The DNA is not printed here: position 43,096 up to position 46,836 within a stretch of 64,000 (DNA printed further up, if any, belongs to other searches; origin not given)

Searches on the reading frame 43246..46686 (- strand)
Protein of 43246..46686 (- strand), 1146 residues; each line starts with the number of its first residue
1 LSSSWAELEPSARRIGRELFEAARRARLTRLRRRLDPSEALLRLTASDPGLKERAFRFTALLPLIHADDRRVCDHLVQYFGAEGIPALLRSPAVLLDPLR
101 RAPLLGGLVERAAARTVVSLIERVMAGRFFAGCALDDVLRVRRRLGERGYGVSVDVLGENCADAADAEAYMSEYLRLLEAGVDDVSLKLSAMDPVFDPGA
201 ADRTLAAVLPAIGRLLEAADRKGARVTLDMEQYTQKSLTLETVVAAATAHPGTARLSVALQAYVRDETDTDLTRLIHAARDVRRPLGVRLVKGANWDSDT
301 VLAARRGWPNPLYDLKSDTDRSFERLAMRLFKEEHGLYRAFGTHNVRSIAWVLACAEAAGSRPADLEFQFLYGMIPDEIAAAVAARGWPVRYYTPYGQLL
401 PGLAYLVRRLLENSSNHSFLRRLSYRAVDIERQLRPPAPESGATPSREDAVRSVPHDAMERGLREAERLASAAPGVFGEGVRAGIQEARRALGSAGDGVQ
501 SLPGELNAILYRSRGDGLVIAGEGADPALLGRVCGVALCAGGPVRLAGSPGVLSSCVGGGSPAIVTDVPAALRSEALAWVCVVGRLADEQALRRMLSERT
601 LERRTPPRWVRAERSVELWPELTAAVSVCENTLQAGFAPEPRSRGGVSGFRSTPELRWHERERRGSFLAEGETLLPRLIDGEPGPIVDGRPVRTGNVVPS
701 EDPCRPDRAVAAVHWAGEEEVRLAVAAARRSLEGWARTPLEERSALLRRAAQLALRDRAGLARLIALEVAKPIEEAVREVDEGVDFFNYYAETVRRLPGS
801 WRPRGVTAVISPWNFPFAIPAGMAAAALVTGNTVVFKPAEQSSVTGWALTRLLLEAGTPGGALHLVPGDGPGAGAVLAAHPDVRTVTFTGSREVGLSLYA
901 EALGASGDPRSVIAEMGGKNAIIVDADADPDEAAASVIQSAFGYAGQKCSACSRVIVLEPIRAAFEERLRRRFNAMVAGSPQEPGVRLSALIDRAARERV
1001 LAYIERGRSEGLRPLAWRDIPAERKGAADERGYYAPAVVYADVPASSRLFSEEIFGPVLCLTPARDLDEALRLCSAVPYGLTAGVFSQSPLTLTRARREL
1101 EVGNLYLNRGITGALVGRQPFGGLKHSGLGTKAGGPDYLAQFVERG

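Call 36: search_protein_families(library=pfam, proteins=[window:43246-46686:-], max_evalue=0.0001)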
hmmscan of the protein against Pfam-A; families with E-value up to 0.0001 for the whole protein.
window:43246-46686:- (1146 aa): 3 families
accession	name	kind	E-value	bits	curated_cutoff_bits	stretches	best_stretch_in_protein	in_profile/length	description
PF00171.27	Aldedh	-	3.5e-125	418.6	23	1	698-1144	9-457/461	Aldehyde dehydrogenase family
PF01619.24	Pro_dh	-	9.7e-69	232.4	27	1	142-422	5-278/278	Proline dehydrogenase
PF18083.6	PutA_N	-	1.3e-09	38.5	25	1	9-115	1-104/113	Proline utilization A N-terminal domain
